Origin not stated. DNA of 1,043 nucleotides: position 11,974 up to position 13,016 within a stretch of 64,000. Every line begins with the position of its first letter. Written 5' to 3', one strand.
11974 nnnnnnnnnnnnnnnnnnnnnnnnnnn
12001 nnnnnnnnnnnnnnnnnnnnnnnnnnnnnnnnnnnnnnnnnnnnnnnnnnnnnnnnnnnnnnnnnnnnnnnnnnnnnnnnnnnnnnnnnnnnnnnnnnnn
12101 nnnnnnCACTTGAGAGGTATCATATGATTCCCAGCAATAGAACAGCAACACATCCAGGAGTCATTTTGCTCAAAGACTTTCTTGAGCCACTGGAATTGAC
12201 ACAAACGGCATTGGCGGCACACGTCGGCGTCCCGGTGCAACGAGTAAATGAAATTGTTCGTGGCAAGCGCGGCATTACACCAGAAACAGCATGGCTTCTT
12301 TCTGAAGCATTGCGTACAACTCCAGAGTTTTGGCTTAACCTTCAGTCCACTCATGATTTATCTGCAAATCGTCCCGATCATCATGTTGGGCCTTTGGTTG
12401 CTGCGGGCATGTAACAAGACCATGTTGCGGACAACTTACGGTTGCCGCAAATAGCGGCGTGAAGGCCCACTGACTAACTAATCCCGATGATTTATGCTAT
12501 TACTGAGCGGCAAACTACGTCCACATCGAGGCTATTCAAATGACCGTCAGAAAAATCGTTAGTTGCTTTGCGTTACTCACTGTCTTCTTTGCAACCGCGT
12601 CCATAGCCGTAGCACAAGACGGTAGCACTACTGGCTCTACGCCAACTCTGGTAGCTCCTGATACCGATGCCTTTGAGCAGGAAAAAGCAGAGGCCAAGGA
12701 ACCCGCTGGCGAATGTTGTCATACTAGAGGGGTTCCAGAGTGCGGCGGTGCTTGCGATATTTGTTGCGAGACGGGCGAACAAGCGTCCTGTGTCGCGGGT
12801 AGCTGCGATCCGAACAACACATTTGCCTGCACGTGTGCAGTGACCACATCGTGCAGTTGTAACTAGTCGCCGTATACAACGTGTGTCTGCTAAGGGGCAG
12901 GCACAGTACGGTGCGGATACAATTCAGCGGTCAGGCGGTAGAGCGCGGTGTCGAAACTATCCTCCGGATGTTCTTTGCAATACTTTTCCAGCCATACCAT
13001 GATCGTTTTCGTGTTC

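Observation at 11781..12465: Lone higBA integron cassette whose core site doubles as the -35 box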

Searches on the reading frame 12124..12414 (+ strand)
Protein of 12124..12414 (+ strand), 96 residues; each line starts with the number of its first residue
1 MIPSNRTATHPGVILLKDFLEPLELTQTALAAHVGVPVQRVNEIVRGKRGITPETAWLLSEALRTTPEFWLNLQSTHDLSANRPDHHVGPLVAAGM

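Call 3: search_protein_families(library=pfam, proteins=[window:12124-12414:+], max_evalue=0.01)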
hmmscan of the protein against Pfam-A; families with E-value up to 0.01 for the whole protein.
window:12124-12414:+ (96 aa): 3 families
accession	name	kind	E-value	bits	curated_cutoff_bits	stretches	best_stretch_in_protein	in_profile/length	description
PF01381.28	HTH_3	-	3.8e-12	46.5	23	1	16-70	1-55/55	Helix-turn-helix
PF15943.11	YdaS_toxin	-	0.00049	20.3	30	1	27-61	11-45/65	Bacterial toxin YdaS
PF13560.12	HTH_31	-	0.0008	20.1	27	1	24-68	14-59/64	Helix-turn-helix domain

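Call 14: find_homologous_proteins(query=window:12124-12411:+, max_evalue=1e-10)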
Query window:12124-12411:+ (96 aa): 4627 proteins with E <= 1e-10 among 4644 candidates; the best 120 are listed.
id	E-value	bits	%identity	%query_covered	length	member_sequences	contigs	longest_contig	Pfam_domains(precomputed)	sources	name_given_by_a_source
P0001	3.4e-53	196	94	100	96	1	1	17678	PF01381.29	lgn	-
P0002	3.6e-53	195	93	100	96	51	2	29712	PF01381.29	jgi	jgi:addiction module HigA family antidote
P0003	4.7e-53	195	92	100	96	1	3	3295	PF01381.29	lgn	-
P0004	7.7e-53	194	95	100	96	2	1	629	PF01381.29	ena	-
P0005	1.9e-52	193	92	100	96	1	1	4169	PF01381.29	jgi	-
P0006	1.9e-52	193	95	100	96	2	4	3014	PF01381.29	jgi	jgi:addiction module HigA family antidote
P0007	2.3e-52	193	94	100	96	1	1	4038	PF01381.29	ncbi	-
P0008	2.4e-52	193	93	100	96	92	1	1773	PF01381.29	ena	-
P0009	3.2e-52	192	93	100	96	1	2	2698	PF01381.29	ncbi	-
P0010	3.4e-52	192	93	100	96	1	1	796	PF01381.29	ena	-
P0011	7.7e-52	191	91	100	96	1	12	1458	PF01381.29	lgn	-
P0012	8.1e-52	191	90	100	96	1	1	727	PF01381.29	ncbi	-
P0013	8.6e-52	191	93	100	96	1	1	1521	PF01381.29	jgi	jgi:addiction module HigA family antidote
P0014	8.7e-52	191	89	100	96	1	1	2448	PF01381.29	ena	-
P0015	9.2e-52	191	92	100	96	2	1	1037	PF01381.29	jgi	jgi:addiction module HigA family antidote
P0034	6.2e-51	188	90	100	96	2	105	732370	PF01381.29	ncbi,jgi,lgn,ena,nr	ncbi:MAG: HigA family addiction module antidote protein [Pseudomonadales bacterium]|nr:HigA family a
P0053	1.4e-50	187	89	100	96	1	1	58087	PF01381.29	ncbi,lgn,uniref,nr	ncbi:HigA family addiction module antitoxin [Marinobacter sp. ELB17]|uniref:HigA family addiction mo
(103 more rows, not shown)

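Call 15: find_encoding_contigs(protein=P0053, flank=6000, max_places=3)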
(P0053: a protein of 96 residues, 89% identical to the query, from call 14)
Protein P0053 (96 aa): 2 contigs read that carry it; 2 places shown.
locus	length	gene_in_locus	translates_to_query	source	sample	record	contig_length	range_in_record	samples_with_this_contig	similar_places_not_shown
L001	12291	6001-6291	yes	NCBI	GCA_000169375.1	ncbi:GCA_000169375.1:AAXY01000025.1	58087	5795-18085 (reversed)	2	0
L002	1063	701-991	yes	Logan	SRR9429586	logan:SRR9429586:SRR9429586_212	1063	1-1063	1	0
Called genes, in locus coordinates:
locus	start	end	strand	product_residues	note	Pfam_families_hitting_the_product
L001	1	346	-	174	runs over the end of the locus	-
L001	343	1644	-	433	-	PF13356:Arm-DNA-bind_3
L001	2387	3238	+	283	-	PF13495:Phage_int_SAM_4, PF00589:Phage_integrase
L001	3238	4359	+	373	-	PF14319:Zn_Tnp_IS91, PF04986:Y2_Tnp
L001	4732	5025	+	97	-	PF04365:BrnT_toxin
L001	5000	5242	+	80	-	PF14384:BrnA_antitoxin (weak)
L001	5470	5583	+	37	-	-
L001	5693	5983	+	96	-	PF05015:HigB-like_toxin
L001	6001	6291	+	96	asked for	PF01381:HTH_3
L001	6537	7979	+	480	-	PF05598:DUF772, PF01609:DDE_Tnp_1, PF13751:DDE_Tnp_1_6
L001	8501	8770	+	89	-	PF13560:HTH_31, PF01381:HTH_3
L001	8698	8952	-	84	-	-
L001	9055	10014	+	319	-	PF00126:HTH_1, PF03466:LysR_substrate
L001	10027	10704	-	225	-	PF03466:LysR_substrate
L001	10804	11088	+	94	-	PF00892:EamA (weak)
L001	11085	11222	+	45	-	-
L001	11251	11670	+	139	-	PF00903:Glyoxalase (weak), PF13669:Glyoxalase_4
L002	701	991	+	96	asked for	PF01381:HTH_3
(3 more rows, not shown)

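Call 16: find_encoding_contigs(protein=P0034, flank=4000, max_places=8)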
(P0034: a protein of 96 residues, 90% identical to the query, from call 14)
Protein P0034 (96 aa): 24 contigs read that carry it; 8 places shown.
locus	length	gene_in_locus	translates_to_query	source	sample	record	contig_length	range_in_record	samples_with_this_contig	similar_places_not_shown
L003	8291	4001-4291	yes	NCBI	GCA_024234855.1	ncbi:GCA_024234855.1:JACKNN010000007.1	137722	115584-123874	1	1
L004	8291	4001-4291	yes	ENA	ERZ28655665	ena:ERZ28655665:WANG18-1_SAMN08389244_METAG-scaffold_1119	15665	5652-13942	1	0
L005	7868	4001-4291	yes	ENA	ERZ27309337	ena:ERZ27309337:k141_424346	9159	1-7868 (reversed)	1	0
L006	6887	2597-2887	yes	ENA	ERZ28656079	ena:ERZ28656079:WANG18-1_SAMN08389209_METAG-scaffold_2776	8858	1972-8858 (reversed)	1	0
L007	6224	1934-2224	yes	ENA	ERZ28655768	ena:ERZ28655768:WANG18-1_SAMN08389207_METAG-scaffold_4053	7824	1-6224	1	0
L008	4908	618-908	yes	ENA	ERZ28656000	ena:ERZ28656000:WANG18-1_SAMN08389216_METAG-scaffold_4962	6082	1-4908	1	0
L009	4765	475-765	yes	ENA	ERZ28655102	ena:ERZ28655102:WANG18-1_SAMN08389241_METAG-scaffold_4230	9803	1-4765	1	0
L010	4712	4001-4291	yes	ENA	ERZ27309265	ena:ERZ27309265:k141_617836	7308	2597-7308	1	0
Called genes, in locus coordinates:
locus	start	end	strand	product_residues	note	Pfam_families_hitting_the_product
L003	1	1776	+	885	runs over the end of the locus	PF17900:Peptidase_M1_N, PF01433:Peptidase_M1, PF11940:DUF3458, PF17432:DUF3458_C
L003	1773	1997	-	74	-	-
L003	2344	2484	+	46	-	PF21716:dnstrm_HI1420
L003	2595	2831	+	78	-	PF13711:DUF4160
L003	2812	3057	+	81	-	PF10387:DUF2442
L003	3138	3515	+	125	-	-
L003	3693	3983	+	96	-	PF05015:HigB-like_toxin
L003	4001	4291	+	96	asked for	PF01381:HTH_3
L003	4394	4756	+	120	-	-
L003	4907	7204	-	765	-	PF22085:NorB_cytochrome_c-like, PF00115:COX1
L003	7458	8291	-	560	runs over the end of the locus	PF13584:BatD, PF25607:DUF7939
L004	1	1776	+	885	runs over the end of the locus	PF17900:Peptidase_M1_N, PF01433:Peptidase_M1, PF11940:DUF3458, PF17432:DUF3458_C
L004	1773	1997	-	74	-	-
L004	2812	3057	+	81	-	PF10387:DUF2442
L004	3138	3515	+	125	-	-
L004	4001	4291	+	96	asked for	PF01381:HTH_3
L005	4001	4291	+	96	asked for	PF01381:HTH_3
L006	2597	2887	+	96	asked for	PF01381:HTH_3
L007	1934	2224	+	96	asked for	PF01381:HTH_3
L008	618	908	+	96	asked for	PF01381:HTH_3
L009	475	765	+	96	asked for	PF01381:HTH_3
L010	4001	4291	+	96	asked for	PF01381:HTH_3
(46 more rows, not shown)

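Call 18: find_related_loci(query=window:12124-12411:+, collection=genome_contigs, flank=6000)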
Query window:12124-12411:+ (96 aa) in genome_contigs; peptide patterns used: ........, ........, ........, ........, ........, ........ (x = any residue, [..] = any of these).
600 stretches matched a pattern (row limit reached: there are more); 540 encode a relative of the query (tblastn E <= 1e-3); the best 80 are kept; 80 distinct loci.
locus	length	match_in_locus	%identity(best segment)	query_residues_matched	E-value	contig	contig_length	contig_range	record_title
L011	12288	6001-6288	91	1-96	3e-56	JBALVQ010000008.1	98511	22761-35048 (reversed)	MAG: Amphritea sp. isolate 5NakV-12 NODE_132_length_98511_cov_14.126493, whole genome shotgun sequence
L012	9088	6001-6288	92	1-96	3e-56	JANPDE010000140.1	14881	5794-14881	MAG: Haliea sp. isolate VAR_78_metabat_419 VAR_78_k141_3864771, whole genome shotgun sequence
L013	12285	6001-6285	82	1-95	2e-51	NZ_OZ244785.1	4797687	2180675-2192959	MAG: Bacterioplanoides sp. isolate 1d998697-e58e-4f46-9b81-215a7e1dcb23 chromosome 1, complete sequence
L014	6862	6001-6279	84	1-93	3e-51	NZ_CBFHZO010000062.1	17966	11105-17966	MAG: Congregibacter sp. isolate Co_bin_639_orig Co_bin_639_orig_Co_c_000001291255, whole genome shotgun sequence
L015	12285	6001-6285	80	1-95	2e-49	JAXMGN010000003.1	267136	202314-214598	MAG: Pseudomonadales bacterium isolate STL-PRO114 C1.86.fa-3, whole genome shotgun sequence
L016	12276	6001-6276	84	1-92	2e-49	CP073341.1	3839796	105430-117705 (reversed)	MAG: Candidatus Paraprochloron terpiosi LD05 chromosome, complete genome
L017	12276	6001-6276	82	1-92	2e-48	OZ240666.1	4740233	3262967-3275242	MAG: Prochloron sp. isolate dac035e6-ce62-414d-a23f-31881e3e1573 genome assembly, chromosome: 1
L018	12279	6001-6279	74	1-93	1e-47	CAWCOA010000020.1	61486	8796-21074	MAG: uncultured Gammaproteobacteria bacterium isolate MFD03804.bin.1.37 genome assembly, contig: contig_41681, whole gen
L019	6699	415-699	74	1-95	5e-47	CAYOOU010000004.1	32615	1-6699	MAG TPA_asm: uncultured Piscirickettsiaceae bacterium isolate binchicken_co64_126 genome assembly, contig: NODE_829_leng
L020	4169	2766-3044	73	1-93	3e-46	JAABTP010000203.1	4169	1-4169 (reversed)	MAG: Desulfobulbaceae bacterium isolate S24.Bin023 NODE_210_length_4169_cov_11.655181, whole genome shotgun sequence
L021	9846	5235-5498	77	1-88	5e-45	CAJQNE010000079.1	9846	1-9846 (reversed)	MAG: uncultured Gammaproteobacteria bacterium isolate 10_20180412_Bin_Bin_167_1 genome assembly, contig: c_000006065343,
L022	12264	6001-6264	74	1-88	6e-45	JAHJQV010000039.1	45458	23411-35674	MAG: Gammaproteobacteria bacterium isolate OS_PC_MetaG.mb.12 OS_PC_MetaG.mb.12_k141_392572, whole genome shotgun sequenc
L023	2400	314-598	69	1-95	3e-45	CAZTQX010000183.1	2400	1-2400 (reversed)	MAG TPA_asm: uncultured Gammaproteobacteria bacterium isolate binchicken_co253_25 genome assembly, contig: NODE_50623_le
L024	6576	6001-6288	72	1-96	5e-45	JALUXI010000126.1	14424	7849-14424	MAG: Piscirickettsiaceae bacterium isolate 131-447_metabat1_scaf2bin.036 131-447_scaffold_2332_c1, whole genome shotgun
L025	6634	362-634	73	1-91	1e-44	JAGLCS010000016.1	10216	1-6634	MAG: Abyssibacter sp. isolate SW_4_13 ROV167.bin.13.fa_16, whole genome shotgun sequence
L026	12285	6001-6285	72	1-95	2e-44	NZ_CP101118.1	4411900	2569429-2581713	Marinobacter metalliresistant strain CuT 6 chromosome, complete genome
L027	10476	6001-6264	76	1-88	8e-44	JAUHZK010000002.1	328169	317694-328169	MAG: Gammaproteobacteria bacterium isolate 4_bin.30 NODE_29_length_328169_cov_4.002820, whole genome shotgun sequence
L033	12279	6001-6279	68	1-93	2e-42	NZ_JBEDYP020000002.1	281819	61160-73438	Gracilimonas sp. BCB1 contig_31, whole genome shotgun sequence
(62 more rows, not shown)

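Call 22: find_encoding_contigs(protein=P0002, flank=5000, max_places=4)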
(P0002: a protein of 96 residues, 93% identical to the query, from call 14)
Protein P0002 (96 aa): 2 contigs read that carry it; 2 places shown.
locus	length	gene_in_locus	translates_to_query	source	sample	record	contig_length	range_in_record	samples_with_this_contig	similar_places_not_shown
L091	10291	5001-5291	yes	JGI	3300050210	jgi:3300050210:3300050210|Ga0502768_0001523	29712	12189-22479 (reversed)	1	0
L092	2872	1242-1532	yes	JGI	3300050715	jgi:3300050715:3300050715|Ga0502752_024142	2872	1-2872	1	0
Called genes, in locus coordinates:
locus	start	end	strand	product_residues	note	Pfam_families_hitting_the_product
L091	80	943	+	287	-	PF00929:RNase_T, PF00533:BRCT (weak)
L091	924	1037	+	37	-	-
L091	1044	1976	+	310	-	PF20404:DUF6694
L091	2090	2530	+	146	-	PF08592:Anthrone_oxy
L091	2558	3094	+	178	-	PF13527:Acetyltransf_9 (weak), PF00583:Acetyltransf_1 (weak), PF13508:Acetyltransf_7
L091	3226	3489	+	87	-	PF04365:BrnT_toxin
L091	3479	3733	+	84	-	-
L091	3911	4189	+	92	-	PF05015:HigB-like_toxin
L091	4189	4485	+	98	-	PF01381:HTH_3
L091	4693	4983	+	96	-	PF05015:HigB-like_toxin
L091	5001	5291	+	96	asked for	PF01381:HTH_3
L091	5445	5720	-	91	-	PF12441:CopG_antitoxin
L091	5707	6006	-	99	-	PF04365:BrnT_toxin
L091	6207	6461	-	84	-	PF06769:YoeB_toxin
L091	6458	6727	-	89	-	PF02604:PhdYeFM_antitox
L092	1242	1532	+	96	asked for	PF01381:HTH_3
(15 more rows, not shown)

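Call 23: find_encoding_contigs(protein=P0001, flank=5000, max_places=3)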
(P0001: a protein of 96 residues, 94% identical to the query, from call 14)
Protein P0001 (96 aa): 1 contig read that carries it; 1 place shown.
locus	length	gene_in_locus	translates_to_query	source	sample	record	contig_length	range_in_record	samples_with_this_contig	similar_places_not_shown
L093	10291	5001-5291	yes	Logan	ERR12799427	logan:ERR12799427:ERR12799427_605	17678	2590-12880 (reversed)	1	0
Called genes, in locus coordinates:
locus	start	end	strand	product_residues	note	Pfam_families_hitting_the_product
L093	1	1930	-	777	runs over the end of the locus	PF13491:FtsK_4TM, PF17854:FtsK_alpha, PF01580:FtsK_SpoIIIE, PF09397:FtsK_gamma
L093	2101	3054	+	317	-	PF03486:HI0933_like (faint), PF07992:Pyr_redox_2, PF13738:Pyr_redox_3, PF00070:Pyr_redox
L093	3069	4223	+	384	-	PF04339:FemAB_like, PF13480:Acetyltransf_6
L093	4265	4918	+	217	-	PF03588:Leu_Phe_trans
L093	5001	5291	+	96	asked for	PF01381:HTH_3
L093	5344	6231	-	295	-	PF02629:CoA_binding, PF13380:CoA_binding_2 (faint), PF00549:Ligase_CoA, PF13607:Succ_CoA_lig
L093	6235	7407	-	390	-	PF08442:ATP-grasp_2, PF13549:ATP-grasp_5, PF24948:Citrate_synth_N, PF00549:Ligase_CoA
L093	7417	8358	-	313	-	PF15617:C-C_Bond_Lyase (faint), PF03328:HpcH_HpaI, PF22484:DUF6986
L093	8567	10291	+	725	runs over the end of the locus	PF20254:DMFA2_C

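Call 32: find_encoding_contigs(protein=P0006, flank=3000, max_places=5)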
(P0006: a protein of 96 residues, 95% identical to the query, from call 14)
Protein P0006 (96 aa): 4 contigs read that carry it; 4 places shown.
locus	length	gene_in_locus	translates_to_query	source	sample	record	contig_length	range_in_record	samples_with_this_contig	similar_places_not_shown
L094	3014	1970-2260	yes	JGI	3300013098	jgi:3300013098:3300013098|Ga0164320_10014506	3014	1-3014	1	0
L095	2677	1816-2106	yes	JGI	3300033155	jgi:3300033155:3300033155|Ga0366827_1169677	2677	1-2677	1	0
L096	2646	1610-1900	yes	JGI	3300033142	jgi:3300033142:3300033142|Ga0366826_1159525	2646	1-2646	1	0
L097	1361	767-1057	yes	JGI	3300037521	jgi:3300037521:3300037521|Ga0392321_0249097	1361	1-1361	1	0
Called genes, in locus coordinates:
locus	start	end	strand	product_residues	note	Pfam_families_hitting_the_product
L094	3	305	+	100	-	?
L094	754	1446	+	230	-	PF13610:DDE_Tnp_IS240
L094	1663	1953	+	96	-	PF05015:HigB-like_toxin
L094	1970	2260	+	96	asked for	PF01381:HTH_3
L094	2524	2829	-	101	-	PF13610:DDE_Tnp_IS240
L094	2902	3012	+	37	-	?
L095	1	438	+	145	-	?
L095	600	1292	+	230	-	PF13610:DDE_Tnp_IS240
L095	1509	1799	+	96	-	PF05015:HigB-like_toxin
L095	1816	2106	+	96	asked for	PF01381:HTH_3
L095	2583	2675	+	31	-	?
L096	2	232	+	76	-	?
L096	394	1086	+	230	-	PF13610:DDE_Tnp_IS240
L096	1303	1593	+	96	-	PF05015:HigB-like_toxin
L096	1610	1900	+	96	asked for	PF01381:HTH_3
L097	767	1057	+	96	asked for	PF01381:HTH_3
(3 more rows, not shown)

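Call 33: find_encoding_contigs(protein=P0007, flank=4000, max_places=3)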
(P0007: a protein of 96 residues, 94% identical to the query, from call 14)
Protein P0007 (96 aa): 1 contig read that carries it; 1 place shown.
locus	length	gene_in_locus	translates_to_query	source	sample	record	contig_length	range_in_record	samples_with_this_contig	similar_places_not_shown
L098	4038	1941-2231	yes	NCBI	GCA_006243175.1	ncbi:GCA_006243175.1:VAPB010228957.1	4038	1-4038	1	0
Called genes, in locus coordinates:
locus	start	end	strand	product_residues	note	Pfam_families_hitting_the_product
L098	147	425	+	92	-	PF05015:HigB-like_toxin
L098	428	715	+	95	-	PF13560:HTH_31, PF01381:HTH_3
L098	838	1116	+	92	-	PF04365:BrnT_toxin (weak)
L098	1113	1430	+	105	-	PF12441:CopG_antitoxin (weak)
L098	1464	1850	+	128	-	PF00903:Glyoxalase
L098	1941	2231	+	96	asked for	PF01381:HTH_3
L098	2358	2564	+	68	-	PF09720:Unstab_antitox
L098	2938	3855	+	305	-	PF02558:ApbA, PF08546:ApbA_C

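Call 37: search_protein_families(library=ncbifam, proteins=[L026:8129-9088:-, L027:3935-4975:-, L033:863-1843:-, L001:2387-3238:+], max_evalue=0.00001)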
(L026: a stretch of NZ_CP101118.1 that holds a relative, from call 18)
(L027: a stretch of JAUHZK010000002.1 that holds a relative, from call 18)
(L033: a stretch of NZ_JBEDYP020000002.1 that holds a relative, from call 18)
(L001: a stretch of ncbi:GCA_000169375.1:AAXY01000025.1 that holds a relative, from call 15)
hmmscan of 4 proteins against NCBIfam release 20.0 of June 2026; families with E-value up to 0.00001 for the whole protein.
L026:8129-9088:- (320 aa): 9 families
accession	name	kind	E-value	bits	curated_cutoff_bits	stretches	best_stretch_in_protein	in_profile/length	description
NF040815.2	recomb_XerA_Arch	equivalog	1.8e-44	152.3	220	1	34-301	2-261/263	site-specific tyrosine recombinase/integron integrase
TIGR02225.1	recomb_XerD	equivalog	1.6e-38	132.7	329.6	1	33-298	1-278/290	site-specific tyrosine recombinase XerD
TIGR02224.1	recomb_XerC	equivalog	4.7e-35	121.4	335.15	1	34-299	2-282/295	tyrosine recombinase XerC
NF001399.0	PRK00283.1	subfamily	5.8e-35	121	279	1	32-300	9-289/300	tyrosine recombinase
TIGR02249.1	integrase_gron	subfamily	2.9e-33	115.6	265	2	38-206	8-179/315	integron integrase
NF002331.0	PRK01287.1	subfamily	9e-25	87.4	371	1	22-299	20-317/365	site-specific tyrosine recombinase XerC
NF011946.0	PRK15417.1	equivalog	5.2e-18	65.3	435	2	67-204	53-192/337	integron integrase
NF003462.0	PRK05084.1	equivalog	4.4e-12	45.4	267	1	155-302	207-352/360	tyrosine recombinase XerS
NF007371.0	PRK09871.1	subfamily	9e-06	25.4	222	0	148-293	31-173/198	tyrosine-type DNA invertase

L027:3935-4975:- (347 aa): 12 families
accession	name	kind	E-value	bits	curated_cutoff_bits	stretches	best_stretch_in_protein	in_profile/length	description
TIGR02249.1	integrase_gron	subfamily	1.5e-136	454.9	265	1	31-342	3-313/315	integron integrase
NF011946.0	PRK15417.1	equivalog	1e-97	327.4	435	1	26-345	13-331/337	integron integrase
NF040815.2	recomb_XerA_Arch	equivalog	1.6e-51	175.4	220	2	262-332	187-257/263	site-specific tyrosine recombinase/integron integrase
TIGR02225.1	recomb_XerD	equivalog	8.6e-43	146.7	329.6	2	263-333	208-278/290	site-specific tyrosine recombinase XerD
TIGR02224.1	recomb_XerC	equivalog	7.6e-42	143.7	335.15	2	265-332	213-280/295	tyrosine recombinase XerC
NF001399.0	PRK00283.1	subfamily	5.3e-41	140.8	279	1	43-335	23-289/300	tyrosine recombinase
NF002331.0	PRK01287.1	subfamily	3.1e-34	118.5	371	2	266-330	248-313/365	site-specific tyrosine recombinase XerC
NF003462.0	PRK05084.1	equivalog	1.5e-16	60.1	267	1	264-338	281-353/360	tyrosine recombinase XerS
NF007371.0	PRK09871.1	subfamily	1e-10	41.5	222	1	268-328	113-173/198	tyrosine-type DNA invertase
NF007370.0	PRK09870.1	subfamily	1.9e-08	34.2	221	0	274-328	124-178/200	tyrosine-type DNA invertase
NF040693.1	recomb_GmtY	equivalog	6.4e-07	29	340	0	268-330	371-433/441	gamma-mobile-trio recombinase GmtY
NF002685.0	PRK02436.1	equivalog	5.2e-06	26.5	178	0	69-212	37-178/245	site-specific tyrosine recombinase XerD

L033:863-1843:- (327 aa): 13 families
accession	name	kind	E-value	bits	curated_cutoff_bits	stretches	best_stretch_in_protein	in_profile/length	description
TIGR02249.1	integrase_gron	subfamily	8.1e-135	449.2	265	1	13-326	1-314/315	integron integrase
NF011946.0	PRK15417.1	equivalog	1.3e-101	340.2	435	1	10-326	13-329/337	integron integrase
NF040815.2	recomb_XerA_Arch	equivalog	2.1e-53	181.6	220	2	18-192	4-175/263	site-specific tyrosine recombinase/integron integrase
TIGR02224.1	recomb_XerC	equivalog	8.5e-45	153.4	335.15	2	248-313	213-278/295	tyrosine recombinase XerC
TIGR02225.1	recomb_XerD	equivalog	3.4e-44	151.3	329.6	2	248-314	210-276/290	site-specific tyrosine recombinase XerD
NF001399.0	PRK00283.1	subfamily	5.6e-41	140.7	279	1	24-314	20-285/300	tyrosine recombinase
NF002331.0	PRK01287.1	subfamily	5.5e-35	121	371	2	250-312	249-312/365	site-specific tyrosine recombinase XerC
NF003462.0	PRK05084.1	equivalog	4.4e-16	58.6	267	1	247-315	281-347/360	tyrosine recombinase XerS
NF007370.0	PRK09870.1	subfamily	3.8e-12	46.3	221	1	212-311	94-178/200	tyrosine-type DNA invertase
NF007371.0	PRK09871.1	subfamily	4.1e-11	42.8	222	0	254-311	116-173/198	tyrosine-type DNA invertase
NF002685.0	PRK02436.1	equivalog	1.5e-07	31.6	178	1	16-193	4-175/245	site-specific tyrosine recombinase XerD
NF040693.1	recomb_GmtY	equivalog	1.9e-07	30.7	340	0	271-311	391-431/441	gamma-mobile-trio recombinase GmtY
NF041502.1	integrase_1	equivalog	2.8e-06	26.3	350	1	238-320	279-368/484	site-specific integrase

L001:2387-3238:+ (283 aa): 10 families
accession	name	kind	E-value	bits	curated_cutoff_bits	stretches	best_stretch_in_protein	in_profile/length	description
NF040815.2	recomb_XerA_Arch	equivalog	1.7e-48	165.5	220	1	10-261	5-253/263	site-specific tyrosine recombinase/integron integrase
TIGR02249.1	integrase_gron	subfamily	3.4e-48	164.6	265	2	9-182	6-180/315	integron integrase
TIGR02225.1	recomb_XerD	equivalog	2.3e-39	135.4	329.6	1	13-261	9-273/290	site-specific tyrosine recombinase XerD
TIGR02224.1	recomb_XerC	equivalog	1.1e-37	130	335.15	1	14-261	10-276/295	tyrosine recombinase XerC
NF001399.0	PRK00283.1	subfamily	1.2e-37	129.8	279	1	11-261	16-282/300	tyrosine recombinase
NF011946.0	PRK15417.1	equivalog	6.9e-31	107.6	435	2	17-177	29-190/337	integron integrase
NF002331.0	PRK01287.1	subfamily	4.4e-29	101.6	371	1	61-260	95-310/365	site-specific tyrosine recombinase XerC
NF003462.0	PRK05084.1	equivalog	3.1e-13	49.2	267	1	121-261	198-343/360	tyrosine recombinase XerS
NF007370.0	PRK09870.1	subfamily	5.3e-08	32.7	221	1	101-259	11-176/200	tyrosine-type DNA invertase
NF007371.0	PRK09871.1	subfamily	1.9e-06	27.6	222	1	103-259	7-171/198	tyrosine-type DNA invertase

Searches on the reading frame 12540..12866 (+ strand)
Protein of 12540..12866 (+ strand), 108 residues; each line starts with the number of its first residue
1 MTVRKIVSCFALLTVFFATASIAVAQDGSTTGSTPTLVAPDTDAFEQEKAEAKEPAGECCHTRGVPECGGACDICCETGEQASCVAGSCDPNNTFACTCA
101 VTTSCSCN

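Call 3: search_protein_families(library=pfam, proteins=[window:12540-12866:+], max_evalue=0.01)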
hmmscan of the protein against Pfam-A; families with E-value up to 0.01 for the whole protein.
window:12540-12866:+ (108 aa): 0 families

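Call 25: find_encoding_contigs(protein=window:12540-12863:+, flank=4000, max_places=6)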
Protein window:12540-12863:+ (108 aa): no gene with exactly this product is on record in the collection.
